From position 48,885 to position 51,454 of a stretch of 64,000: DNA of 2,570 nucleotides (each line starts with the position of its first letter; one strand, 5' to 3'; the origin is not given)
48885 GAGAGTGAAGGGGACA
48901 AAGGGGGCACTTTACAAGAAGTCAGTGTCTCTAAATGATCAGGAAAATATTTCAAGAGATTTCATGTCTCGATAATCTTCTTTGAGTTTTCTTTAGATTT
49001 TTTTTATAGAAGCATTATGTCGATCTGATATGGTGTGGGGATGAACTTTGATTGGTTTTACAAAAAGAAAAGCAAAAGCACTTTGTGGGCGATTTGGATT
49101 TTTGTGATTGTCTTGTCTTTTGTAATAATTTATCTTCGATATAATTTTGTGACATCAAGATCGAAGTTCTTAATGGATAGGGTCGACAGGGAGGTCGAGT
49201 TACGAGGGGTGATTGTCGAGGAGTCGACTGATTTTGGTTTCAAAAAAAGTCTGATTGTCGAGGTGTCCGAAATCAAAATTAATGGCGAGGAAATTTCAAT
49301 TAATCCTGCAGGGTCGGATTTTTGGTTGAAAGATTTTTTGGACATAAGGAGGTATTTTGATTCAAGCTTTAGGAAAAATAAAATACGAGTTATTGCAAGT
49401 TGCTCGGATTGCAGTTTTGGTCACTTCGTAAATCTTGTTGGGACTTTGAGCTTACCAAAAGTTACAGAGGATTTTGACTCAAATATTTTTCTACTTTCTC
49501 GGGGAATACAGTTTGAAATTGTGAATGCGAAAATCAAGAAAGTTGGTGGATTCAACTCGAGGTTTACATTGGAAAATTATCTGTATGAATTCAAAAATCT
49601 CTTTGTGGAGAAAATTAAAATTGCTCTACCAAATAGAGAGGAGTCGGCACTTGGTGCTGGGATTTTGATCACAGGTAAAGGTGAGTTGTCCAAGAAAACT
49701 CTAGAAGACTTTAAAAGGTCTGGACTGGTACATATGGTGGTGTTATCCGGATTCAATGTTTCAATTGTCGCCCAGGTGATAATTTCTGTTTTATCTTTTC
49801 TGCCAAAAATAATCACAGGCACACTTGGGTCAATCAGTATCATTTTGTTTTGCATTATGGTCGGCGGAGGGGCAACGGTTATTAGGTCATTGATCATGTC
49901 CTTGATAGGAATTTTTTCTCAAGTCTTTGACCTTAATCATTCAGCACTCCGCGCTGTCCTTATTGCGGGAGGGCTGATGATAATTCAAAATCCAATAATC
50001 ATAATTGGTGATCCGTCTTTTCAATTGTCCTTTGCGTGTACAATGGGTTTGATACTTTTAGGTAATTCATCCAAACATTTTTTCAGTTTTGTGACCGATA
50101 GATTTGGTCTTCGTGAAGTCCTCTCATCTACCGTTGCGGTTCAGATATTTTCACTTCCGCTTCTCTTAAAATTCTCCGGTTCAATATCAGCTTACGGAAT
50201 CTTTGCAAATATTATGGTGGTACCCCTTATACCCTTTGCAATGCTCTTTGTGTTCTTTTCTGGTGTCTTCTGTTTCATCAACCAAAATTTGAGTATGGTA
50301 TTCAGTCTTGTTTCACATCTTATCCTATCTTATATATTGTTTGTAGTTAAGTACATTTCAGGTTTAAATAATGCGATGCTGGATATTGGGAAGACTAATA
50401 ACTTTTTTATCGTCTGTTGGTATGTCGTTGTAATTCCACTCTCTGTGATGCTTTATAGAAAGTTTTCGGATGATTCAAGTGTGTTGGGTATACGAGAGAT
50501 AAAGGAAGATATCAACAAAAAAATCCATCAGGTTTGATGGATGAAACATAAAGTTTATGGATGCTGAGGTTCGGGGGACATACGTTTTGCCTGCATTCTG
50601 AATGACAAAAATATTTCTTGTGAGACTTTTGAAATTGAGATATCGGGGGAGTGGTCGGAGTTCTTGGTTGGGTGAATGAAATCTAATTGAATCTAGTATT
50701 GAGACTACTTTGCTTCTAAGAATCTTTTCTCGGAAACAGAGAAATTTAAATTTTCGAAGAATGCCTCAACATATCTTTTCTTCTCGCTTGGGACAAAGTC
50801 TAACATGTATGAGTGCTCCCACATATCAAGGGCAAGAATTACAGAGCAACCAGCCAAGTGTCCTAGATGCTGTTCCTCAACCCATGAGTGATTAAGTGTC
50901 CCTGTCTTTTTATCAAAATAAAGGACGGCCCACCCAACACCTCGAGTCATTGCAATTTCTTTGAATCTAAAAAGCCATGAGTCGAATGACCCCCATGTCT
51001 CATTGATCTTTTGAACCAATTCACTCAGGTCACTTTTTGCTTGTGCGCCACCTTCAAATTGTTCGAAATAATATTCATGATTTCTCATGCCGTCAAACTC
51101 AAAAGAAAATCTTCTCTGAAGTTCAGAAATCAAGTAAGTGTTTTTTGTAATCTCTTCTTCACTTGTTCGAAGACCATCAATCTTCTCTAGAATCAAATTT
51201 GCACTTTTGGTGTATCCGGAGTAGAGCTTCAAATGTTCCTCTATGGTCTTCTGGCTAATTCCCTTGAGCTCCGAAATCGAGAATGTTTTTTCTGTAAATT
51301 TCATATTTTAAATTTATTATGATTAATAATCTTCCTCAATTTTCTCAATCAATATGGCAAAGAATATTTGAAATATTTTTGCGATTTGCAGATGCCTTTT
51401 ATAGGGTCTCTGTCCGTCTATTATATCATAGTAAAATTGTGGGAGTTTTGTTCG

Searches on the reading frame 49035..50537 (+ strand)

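Call 62: search_protein_families(library=pfam, proteins=[window:49035-50537:+], max_evalue=0.001)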
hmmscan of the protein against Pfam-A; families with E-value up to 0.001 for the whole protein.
window:49035-50537:+ (500 aa): 2 families
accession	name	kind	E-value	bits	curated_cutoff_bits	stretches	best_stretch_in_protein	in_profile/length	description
PF03772.21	Competence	-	6.6e-38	131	23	1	215-475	6-269/270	Competence protein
PF13567.11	DUF4131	-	1.4e-05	25.3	31.6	1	8-161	22-156/165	Domain of unknown function (DUF4131)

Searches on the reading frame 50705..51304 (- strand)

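Call 62: search_protein_families(library=pfam, proteins=[window:50705-51304:-], max_evalue=0.001)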
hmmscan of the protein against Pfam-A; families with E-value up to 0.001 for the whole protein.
window:50705-51304:- (199 aa): 2 families
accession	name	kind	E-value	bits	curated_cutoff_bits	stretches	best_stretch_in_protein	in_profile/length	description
PF02777.23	Sod_Fe_C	-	6.1e-21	74.8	20.9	1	95-193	4-101/102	Iron/manganese superoxide dismutases, C-terminal domain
PF00081.27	Sod_Fe_N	-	0.00045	21.1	27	1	16-83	18-81/82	Iron/manganese superoxide dismutases, alpha-hairpin domain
